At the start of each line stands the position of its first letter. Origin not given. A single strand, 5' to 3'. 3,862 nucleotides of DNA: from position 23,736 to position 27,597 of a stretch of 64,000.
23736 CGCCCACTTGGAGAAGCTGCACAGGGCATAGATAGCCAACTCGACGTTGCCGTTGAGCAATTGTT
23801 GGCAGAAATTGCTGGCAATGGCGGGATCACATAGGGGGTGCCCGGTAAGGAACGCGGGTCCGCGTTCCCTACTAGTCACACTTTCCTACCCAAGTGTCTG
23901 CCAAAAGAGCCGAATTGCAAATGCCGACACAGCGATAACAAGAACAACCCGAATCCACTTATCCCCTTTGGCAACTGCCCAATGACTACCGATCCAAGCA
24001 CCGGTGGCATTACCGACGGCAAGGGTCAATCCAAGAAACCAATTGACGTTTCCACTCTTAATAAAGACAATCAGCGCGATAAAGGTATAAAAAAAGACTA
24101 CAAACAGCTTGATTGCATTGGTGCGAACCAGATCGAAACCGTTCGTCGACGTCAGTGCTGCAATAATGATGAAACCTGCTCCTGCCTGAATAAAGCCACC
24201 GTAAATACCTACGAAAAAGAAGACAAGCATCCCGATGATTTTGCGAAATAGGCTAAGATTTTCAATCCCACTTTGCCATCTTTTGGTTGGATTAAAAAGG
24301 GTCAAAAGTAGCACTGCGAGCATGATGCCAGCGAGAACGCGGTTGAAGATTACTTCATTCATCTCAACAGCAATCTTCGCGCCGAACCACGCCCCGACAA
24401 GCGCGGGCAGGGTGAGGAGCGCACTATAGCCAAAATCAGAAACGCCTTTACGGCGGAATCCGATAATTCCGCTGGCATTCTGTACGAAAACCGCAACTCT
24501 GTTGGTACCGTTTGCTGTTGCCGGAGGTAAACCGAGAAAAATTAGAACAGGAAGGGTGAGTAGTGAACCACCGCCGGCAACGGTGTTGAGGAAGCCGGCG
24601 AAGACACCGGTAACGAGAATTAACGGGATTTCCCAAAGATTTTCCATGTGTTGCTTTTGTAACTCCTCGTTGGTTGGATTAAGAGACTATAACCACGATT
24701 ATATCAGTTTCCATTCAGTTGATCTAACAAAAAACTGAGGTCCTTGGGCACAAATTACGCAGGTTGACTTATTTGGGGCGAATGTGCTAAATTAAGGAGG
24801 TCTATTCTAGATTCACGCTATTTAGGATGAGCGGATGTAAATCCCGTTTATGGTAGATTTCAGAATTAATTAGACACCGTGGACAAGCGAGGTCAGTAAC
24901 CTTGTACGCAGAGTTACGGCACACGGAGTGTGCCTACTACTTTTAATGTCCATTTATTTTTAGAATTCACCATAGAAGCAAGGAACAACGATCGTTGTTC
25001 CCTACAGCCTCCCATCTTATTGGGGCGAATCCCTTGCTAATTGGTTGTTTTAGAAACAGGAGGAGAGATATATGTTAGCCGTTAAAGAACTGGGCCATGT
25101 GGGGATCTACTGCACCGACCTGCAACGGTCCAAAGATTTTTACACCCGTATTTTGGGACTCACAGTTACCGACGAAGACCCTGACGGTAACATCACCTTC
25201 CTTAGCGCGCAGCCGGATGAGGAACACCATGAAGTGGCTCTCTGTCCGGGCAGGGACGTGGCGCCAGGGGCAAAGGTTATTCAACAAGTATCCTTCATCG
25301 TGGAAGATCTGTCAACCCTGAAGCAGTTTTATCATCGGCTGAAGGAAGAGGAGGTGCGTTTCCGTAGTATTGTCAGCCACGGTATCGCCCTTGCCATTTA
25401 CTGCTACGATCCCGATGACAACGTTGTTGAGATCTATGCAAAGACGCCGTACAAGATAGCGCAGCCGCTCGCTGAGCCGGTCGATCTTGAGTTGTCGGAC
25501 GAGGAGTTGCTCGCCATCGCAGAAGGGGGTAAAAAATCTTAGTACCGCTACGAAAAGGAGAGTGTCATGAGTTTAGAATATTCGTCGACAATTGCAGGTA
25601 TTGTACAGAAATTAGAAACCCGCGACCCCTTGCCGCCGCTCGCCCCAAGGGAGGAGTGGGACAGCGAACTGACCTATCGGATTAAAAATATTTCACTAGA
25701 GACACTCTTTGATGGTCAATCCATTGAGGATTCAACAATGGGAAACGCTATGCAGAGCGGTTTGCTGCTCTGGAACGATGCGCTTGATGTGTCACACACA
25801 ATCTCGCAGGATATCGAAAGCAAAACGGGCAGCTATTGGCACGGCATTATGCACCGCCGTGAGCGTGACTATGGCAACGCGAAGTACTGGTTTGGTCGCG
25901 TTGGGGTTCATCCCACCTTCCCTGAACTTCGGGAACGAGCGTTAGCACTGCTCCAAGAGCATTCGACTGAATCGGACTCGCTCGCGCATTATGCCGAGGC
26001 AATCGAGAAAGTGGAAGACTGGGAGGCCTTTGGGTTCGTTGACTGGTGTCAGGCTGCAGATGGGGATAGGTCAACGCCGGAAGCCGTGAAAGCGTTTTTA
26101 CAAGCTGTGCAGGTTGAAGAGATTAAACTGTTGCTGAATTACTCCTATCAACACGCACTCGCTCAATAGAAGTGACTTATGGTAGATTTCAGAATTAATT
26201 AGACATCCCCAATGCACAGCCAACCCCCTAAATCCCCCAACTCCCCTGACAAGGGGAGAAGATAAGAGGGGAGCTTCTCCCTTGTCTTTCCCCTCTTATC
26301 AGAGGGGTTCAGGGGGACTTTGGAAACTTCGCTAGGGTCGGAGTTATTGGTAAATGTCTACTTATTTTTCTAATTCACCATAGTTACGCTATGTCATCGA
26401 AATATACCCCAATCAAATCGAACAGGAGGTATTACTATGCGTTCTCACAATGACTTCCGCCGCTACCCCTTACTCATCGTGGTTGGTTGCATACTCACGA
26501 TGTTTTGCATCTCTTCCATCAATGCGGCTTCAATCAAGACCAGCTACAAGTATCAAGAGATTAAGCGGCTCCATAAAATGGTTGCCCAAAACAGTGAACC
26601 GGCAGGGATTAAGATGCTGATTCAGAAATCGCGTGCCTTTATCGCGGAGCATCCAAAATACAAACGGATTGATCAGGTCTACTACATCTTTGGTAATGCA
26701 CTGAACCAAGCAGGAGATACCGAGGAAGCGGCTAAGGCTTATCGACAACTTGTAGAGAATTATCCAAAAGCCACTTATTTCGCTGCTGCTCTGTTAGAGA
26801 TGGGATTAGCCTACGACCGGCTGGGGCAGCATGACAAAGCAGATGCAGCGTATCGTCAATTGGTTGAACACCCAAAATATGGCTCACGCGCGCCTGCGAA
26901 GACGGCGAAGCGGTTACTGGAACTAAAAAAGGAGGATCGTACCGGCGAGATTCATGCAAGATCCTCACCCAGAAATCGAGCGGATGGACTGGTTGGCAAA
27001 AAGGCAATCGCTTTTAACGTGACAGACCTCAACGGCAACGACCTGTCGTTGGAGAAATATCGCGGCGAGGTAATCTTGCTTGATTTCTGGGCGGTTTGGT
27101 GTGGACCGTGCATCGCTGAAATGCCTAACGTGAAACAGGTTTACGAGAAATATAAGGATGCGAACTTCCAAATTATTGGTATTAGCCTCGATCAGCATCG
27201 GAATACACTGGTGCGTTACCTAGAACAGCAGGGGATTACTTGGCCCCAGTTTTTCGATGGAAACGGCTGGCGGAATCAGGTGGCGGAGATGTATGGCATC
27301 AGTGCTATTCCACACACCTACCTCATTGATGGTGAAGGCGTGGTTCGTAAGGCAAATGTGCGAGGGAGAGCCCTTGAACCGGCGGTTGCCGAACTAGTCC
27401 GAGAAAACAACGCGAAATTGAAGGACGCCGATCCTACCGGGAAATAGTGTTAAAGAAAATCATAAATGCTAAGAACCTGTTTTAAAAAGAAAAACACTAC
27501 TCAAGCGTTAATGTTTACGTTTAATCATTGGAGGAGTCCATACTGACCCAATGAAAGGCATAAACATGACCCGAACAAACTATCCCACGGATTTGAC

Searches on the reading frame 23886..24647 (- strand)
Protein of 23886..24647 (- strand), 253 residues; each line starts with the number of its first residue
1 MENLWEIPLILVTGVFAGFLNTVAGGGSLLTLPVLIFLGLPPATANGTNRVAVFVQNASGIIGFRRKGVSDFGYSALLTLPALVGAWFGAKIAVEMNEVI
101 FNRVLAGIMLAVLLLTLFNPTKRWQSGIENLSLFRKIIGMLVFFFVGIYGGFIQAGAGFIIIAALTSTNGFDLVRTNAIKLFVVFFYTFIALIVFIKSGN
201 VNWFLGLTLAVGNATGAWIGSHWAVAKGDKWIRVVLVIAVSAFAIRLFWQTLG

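Call 26: search_protein_families(library=pfam, proteins=[window:23886-24647:-], max_evalue=0.000001)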
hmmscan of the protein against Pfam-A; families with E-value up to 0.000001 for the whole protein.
window:23886-24647:- (253 aa): 1 family
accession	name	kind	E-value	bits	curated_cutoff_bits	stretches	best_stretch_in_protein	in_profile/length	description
PF01925.25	TauE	-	5.3e-45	154.4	32.6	1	11-247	2-237/237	Sulfite exporter TauE/SafE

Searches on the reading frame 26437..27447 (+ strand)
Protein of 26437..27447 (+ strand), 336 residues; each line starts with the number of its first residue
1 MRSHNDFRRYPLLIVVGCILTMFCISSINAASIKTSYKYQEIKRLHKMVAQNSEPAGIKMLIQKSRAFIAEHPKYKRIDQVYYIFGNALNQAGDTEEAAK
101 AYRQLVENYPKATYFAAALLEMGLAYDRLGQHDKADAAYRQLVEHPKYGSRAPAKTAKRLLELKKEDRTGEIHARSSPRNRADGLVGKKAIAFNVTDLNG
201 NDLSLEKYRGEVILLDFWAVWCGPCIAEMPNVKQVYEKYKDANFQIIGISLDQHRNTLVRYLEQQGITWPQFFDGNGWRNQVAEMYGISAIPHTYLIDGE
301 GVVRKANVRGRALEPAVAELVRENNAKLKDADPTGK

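Call 3: search_protein_families(library=pfam, proteins=[window:26437-27447:+], max_evalue=0.01)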
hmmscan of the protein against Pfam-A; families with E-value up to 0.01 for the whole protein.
window:26437-27447:+ (336 aa): 17 families
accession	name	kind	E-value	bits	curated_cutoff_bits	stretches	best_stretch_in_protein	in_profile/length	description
PF00578.27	AhpC-TSA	-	2.3e-25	89.4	26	1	186-305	1-123/124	AhpC/TSA family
PF08534.16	Redoxin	-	5.8e-21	75.3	26.6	1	186-310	2-135/148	Redoxin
PF13905.12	Thioredoxin_8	-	2.5e-19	69.8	27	1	210-301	1-92/94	Thioredoxin-like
PF13174.12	TPR_6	-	5.5e-13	49.1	26.3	2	81-111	2-32/33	Tetratricopeptide repeat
PF13181.12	TPR_8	-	2.6e-09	37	25.7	2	117-144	2-29/34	Tetratricopeptide repeat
PF00085.26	Thioredoxin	-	8.5e-09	35.8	23.5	1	211-257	19-64/103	Thioredoxin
PF13428.12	TPR_14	-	3.1e-08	34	23.5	1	81-114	3-36/44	Tetratricopeptide repeat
PF00255.25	GSHPx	-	1.2e-07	31.7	27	1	192-254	3-64/108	Glutathione peroxidase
PF07719.23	TPR_2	-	2.7e-06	27.5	27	1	116-144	1-29/34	Tetratricopeptide repeat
PF00515.34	TPR_1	-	1.4e-05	25.2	27.8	0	116-141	1-26/34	Tetratricopeptide repeat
PF13098.12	Thioredoxin_2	-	2e-05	25.3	27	1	210-310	5-93/104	Thioredoxin-like domain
PF13432.12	TPR_16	-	0.00012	22.9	32.7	1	86-143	4-58/65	Tetratricopeptide repeat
PF13424.12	TPR_12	-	0.00021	21.8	30.1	1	82-144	6-73/77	Tetratricopeptide repeat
PF13525.12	YfiO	-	0.00062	20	25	1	66-138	66-149/203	Outer membrane lipoprotein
PF14559.12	TPR_19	-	0.0021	18.8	25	1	91-144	3-53/68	Tetratricopeptide repeat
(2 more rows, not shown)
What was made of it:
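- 26437..27447 (+): TPR + thioredoxin-like (AhpC/TSA, Redoxin) gene. It is the conserved left anchor of the variable slot. Pfam (call 3).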

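Call 55: find_related_loci(query=window:26437-27447:+, collection=genome_contigs, flank=10000)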
Query window:26437-27447:+ (336 aa) in genome_contigs; peptide patterns used: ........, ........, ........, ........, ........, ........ (x = any residue, [..] = any of these).
600 stretches matched a pattern (row limit reached: there are more); 578 encode a relative of the query (tblastn E <= 1e-3); the best 80 are kept; 80 distinct loci.
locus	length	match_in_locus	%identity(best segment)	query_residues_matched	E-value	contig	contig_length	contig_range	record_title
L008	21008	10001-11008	81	1-336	0e+0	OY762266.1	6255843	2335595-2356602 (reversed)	MAG: Candidatus Poribacteria bacterium isolate f15cbddf-0c87-47e8-aab1-4ca568006f86 genome assembly, chromosome: 1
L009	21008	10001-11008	81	1-336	0e+0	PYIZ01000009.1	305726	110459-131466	MAG: Candidatus Poribacteria bacterium isolate PCPOR2b Ga0206366_109, whole genome shotgun sequence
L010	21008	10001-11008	81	1-336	0e+0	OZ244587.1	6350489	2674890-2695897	MAG: Candidatus Poribacteria bacterium isolate 01ec1ce0-d2a5-493a-a37f-f7455bcb6da2 genome assembly, chromosome: 1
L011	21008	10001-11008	79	1-336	0e+0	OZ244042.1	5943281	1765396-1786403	MAG: Candidatus Poribacteria bacterium isolate 82c2f847-b3a6-4516-8f18-366283cf6473 genome assembly, chromosome: 1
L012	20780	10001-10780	40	69-333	1e-49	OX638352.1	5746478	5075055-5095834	MAG: uncultured Poribacteria bacterium isolate 319d9eaa-e5ea-4d6b-972a-5b23a2ce0867 genome assembly, chromosome: 1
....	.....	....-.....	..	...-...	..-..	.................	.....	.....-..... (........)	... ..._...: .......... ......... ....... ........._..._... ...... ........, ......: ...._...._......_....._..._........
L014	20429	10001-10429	55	184-326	2e-48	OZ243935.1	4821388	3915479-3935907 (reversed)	MAG: Candidatus Poribacteria bacterium isolate 04a31957-9a65-48c7-867d-416cbb8de8da genome assembly, chromosome: 1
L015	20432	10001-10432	50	184-327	3e-44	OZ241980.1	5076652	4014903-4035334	MAG: Candidatus Poribacteria bacterium isolate addb8a48-e40a-4d5d-92e9-c4632a5e54a8 genome assembly, chromosome: 1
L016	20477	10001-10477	47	167-322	2e-42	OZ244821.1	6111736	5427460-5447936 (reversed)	MAG: Candidatus Poribacteria bacterium isolate f8e195d4-717b-4ac2-aaf5-fcbd41c48ae0 genome assembly, chromosome: 1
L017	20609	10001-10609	35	80-322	3e-42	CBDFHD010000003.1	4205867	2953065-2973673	MAG: Candidatus Poribacteria bacterium isolate 3ddb7f14-4d05-4080-9b3f-f5d75a2c5508 genome assembly, contig: contig_3, w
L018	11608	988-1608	34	80-326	3e-41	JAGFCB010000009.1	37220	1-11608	MAG: Candidatus Poribacteria bacterium isolate SB0101 contig_15672, whole genome shotgun sequence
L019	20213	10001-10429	48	184-326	2e-42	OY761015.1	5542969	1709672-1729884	MAG: Candidatus Poribacteria bacterium isolate b26c8cc1-2726-459c-8d02-9adedbaa8fd6 genome assembly, chromosome: 2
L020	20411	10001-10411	49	185-323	1e-39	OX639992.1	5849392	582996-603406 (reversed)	MAG: uncultured Poribacteria bacterium isolate 2342930e-25dc-453b-b24c-d77caf5257d8 genome assembly, chromosome: 1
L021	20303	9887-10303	53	184-322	6e-39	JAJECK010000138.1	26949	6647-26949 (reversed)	MAG: Candidatus Poribacteria bacterium isolate jk18xAbins.19 k141_102109, whole genome shotgun sequence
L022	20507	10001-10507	42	158-321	5e-39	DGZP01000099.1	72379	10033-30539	MAG TPA_asm: Proteiniphilum sp. UBA4977 UBA4977_contig_2998, whole genome shotgun sequence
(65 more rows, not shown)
